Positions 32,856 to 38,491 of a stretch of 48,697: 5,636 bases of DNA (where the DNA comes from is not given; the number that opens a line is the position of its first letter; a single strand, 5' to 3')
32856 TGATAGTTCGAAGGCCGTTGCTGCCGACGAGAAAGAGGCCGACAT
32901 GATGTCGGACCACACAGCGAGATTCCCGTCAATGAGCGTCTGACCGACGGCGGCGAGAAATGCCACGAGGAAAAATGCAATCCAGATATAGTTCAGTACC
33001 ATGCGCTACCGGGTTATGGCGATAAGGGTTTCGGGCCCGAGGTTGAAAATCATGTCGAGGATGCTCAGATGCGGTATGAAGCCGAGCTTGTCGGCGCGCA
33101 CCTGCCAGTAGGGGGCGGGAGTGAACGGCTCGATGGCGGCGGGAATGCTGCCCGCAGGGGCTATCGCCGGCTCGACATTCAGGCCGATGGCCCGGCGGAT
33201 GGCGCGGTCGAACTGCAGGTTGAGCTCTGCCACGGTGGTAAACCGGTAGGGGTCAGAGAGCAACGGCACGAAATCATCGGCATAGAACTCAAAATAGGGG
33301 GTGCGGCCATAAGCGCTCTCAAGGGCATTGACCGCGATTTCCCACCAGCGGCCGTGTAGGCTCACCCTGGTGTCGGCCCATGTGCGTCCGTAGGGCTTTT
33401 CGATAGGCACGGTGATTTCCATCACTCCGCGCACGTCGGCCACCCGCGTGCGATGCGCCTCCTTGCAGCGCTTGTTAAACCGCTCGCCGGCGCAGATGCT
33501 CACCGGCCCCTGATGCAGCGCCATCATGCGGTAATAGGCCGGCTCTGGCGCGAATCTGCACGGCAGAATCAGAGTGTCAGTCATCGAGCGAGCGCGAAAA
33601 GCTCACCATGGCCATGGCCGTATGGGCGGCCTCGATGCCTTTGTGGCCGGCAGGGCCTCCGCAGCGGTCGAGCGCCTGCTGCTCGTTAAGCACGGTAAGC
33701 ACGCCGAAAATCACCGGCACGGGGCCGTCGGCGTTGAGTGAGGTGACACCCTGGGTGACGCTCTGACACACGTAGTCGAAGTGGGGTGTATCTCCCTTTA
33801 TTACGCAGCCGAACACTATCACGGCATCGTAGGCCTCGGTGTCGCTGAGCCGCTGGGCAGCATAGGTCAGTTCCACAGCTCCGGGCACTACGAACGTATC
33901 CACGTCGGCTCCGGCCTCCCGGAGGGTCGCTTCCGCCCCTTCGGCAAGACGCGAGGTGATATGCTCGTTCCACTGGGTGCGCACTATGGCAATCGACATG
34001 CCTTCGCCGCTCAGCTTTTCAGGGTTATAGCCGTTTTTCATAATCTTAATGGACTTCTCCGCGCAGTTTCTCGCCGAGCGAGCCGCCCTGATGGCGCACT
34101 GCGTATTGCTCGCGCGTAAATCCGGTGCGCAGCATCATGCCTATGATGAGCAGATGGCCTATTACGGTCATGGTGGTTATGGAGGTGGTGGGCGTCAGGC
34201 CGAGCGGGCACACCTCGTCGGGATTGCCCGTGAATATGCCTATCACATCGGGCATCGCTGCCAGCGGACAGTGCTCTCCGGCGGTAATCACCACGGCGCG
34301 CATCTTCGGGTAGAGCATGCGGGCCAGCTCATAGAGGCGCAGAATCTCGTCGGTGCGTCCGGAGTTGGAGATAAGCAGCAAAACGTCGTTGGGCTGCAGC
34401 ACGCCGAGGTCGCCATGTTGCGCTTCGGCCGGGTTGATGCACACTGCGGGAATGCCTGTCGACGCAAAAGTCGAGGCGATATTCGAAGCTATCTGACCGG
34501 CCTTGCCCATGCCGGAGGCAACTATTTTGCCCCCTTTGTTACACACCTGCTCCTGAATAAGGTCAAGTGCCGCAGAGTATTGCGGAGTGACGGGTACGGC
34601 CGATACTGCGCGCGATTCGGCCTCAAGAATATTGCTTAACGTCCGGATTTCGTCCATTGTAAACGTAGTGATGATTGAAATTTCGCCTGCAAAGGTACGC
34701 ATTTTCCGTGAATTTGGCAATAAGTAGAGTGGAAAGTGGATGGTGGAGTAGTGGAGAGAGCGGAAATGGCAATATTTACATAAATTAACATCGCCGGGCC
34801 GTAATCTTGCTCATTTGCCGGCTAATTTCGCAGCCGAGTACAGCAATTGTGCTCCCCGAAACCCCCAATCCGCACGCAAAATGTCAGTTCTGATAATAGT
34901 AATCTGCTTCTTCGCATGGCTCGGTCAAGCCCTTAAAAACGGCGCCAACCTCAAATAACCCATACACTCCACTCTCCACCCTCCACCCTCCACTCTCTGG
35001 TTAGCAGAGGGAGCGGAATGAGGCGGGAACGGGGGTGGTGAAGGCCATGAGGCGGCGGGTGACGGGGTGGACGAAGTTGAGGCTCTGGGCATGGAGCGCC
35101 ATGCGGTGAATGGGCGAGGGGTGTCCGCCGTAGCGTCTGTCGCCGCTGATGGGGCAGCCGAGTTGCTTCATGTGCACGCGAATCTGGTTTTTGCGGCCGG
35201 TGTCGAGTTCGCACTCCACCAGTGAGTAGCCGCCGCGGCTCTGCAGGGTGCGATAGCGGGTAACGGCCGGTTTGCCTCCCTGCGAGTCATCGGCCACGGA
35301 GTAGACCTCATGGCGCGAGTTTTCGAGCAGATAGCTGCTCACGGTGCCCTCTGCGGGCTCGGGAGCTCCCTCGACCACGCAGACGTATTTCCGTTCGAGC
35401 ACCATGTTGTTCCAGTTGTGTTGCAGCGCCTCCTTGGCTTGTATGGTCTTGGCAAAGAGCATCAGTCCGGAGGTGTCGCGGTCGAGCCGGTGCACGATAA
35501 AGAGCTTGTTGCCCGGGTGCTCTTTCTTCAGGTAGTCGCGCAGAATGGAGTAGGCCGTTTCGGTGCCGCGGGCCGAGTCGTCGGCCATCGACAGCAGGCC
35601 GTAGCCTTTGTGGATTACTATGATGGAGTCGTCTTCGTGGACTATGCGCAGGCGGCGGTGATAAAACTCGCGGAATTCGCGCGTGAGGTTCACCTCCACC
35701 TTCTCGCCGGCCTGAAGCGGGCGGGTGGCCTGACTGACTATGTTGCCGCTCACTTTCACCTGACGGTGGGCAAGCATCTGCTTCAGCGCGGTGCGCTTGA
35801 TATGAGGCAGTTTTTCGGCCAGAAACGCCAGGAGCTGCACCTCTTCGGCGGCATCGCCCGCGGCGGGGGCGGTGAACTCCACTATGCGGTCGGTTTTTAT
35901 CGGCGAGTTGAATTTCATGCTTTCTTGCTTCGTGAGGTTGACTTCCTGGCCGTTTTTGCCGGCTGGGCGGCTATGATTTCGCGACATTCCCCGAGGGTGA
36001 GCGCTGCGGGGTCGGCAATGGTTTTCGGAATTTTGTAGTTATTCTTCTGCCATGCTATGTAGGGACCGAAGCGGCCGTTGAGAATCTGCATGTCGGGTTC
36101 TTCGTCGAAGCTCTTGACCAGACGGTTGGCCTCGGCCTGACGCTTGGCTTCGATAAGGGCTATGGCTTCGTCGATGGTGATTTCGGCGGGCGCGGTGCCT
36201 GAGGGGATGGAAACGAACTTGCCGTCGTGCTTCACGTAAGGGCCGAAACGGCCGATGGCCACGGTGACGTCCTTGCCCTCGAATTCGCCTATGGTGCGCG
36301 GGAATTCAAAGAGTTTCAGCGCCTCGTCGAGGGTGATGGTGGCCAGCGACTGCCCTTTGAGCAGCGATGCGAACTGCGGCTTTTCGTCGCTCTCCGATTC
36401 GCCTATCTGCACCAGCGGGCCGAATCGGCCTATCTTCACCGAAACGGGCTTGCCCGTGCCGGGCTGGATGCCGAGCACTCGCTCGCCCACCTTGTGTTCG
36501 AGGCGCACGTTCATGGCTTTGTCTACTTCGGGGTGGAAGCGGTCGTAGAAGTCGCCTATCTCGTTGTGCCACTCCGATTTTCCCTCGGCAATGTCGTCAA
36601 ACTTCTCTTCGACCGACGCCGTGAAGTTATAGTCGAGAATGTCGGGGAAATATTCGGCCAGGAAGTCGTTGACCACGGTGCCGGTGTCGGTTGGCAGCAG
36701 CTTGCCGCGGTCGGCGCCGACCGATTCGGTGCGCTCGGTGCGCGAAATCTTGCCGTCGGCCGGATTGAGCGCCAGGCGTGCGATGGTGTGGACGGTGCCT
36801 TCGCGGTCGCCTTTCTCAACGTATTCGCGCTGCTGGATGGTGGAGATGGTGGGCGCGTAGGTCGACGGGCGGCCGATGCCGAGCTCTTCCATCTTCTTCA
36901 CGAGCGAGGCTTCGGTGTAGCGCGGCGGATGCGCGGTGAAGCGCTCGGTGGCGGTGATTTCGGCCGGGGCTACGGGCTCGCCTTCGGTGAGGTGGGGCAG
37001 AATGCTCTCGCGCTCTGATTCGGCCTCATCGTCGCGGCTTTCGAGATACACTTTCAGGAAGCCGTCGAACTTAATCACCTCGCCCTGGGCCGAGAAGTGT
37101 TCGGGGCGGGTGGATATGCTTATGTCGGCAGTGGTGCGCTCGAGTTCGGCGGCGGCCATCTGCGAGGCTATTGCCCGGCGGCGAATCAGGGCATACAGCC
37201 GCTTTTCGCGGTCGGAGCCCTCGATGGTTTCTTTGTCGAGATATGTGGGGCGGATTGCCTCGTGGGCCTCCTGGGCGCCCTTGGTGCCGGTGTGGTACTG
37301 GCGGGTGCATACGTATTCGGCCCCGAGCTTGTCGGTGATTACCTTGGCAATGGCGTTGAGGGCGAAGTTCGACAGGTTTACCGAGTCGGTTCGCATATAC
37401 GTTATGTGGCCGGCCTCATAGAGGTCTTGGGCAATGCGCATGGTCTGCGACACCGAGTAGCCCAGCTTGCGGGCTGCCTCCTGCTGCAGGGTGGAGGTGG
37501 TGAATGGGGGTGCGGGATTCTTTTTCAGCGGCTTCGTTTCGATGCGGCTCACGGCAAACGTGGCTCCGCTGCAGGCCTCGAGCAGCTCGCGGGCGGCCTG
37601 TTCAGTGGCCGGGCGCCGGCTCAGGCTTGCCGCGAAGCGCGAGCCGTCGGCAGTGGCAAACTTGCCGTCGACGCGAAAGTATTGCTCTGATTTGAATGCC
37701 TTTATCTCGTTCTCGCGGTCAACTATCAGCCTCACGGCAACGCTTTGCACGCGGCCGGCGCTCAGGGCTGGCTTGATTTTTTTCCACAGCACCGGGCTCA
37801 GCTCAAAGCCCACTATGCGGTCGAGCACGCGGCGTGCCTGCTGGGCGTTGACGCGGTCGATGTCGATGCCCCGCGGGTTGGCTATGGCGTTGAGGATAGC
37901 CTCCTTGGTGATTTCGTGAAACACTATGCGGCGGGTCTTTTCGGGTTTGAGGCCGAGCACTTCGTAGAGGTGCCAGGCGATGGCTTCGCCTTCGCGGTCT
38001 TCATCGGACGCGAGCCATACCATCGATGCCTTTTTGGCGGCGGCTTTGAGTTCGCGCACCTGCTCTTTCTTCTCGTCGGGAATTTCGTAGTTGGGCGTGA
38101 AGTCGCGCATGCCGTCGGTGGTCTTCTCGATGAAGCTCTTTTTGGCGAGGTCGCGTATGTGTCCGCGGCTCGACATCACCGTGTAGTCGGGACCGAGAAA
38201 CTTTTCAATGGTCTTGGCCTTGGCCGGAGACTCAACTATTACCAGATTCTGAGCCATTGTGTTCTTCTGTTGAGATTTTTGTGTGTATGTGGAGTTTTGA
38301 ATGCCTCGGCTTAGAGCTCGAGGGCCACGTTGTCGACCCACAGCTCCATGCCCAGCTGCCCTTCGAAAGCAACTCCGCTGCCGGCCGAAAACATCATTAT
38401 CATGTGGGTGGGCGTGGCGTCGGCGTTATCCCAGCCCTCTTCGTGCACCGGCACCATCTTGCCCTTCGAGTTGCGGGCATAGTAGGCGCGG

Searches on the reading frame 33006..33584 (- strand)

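Call 77: search_protein_families(library=pfam, proteins=[window:33006-33584:-], max_evalue=0.0001)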
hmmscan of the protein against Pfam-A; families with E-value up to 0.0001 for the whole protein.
window:33006-33584:- (192 aa): 1 family
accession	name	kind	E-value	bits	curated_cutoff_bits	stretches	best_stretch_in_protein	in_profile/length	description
PF08889.16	WbqC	-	5.8e-16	59.4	21.3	1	43-138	34-129/218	WbqC-like protein family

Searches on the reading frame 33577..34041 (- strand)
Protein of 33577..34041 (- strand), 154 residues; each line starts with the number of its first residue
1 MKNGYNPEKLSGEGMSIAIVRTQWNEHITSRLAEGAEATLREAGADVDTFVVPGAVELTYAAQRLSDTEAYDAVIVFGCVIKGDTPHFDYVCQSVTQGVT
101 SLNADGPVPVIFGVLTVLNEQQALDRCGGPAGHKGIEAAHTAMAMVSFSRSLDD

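Call 78: search_protein_families(library=pfam, proteins=[window:33577-34041:-], max_evalue=0.0001)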
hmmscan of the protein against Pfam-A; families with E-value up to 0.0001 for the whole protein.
window:33577-34041:- (154 aa): 1 family
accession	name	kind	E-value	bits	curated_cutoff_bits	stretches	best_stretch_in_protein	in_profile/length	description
PF00885.24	DMRL_synthase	-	4.2e-50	169.7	26.7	1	15-148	2-137/139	6,7-dimethyl-8-ribityllumazine synthase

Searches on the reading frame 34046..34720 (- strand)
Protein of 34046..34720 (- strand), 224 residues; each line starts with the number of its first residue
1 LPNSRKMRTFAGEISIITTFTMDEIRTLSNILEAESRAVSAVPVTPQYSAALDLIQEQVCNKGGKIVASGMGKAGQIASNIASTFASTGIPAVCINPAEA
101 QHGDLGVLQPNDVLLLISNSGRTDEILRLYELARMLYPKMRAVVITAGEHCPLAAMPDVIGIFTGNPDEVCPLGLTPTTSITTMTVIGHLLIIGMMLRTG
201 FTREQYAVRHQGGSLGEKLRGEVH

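Call 77: search_protein_families(library=pfam, proteins=[window:34046-34720:-], max_evalue=0.0001)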
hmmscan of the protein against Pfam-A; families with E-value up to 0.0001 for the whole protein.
window:34046-34720:- (224 aa): 1 family
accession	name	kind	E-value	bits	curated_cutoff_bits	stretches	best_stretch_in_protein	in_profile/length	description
PF01380.27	SIS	-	6.1e-16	58.8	25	1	64-193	6-130/131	SIS domain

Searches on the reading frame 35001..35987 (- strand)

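Call 77: search_protein_families(library=pfam, proteins=[window:35001-35987:-], max_evalue=0.0001)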
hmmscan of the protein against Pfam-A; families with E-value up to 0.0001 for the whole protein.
window:35001-35987:- (328 aa): 1 family
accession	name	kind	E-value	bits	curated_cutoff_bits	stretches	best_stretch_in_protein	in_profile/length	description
PF00849.27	PseudoU_synth_2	-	2.9e-35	122.2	26.8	1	122-275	2-152/152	RNA pseudouridylate synthase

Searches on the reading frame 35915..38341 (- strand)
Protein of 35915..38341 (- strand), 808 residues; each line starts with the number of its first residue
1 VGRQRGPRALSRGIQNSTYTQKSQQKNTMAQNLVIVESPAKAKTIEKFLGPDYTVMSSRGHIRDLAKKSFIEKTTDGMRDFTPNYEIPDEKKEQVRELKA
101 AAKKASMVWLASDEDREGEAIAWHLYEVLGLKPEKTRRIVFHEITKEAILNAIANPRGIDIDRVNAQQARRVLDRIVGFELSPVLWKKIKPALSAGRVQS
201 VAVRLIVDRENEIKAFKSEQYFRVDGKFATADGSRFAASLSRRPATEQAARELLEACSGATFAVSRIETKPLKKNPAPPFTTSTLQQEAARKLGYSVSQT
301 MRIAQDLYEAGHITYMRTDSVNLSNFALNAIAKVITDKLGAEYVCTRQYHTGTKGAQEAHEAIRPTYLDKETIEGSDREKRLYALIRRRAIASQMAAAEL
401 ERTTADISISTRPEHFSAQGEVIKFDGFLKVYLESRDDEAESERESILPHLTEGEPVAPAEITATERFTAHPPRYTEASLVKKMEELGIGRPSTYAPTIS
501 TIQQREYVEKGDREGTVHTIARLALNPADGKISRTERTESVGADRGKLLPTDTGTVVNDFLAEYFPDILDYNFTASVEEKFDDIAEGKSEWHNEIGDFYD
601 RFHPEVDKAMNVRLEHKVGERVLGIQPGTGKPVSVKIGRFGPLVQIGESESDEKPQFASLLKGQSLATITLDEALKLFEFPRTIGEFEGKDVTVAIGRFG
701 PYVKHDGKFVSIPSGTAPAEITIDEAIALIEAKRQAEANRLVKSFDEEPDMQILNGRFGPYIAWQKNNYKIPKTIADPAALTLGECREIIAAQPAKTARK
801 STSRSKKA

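Call 77: search_protein_families(library=pfam, proteins=[window:35915-38341:-], max_evalue=0.0001)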
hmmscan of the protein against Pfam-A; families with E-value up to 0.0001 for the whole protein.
window:35915-38341:- (808 aa): 3 families
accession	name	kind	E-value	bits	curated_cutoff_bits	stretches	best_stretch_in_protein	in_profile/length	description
PF01131.25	Topoisom_bac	-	4.1e-119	398.7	35.1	2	159-513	2-362/411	DNA topoisomerase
PF13368.11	Toprim_C_rpt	-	8.5e-51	170.1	22.3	3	688-737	4-53/57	Topoisomerase C-terminal repeat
PF01751.28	Toprim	-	3.6e-21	75.6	23.1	1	33-144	2-96/96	Toprim domain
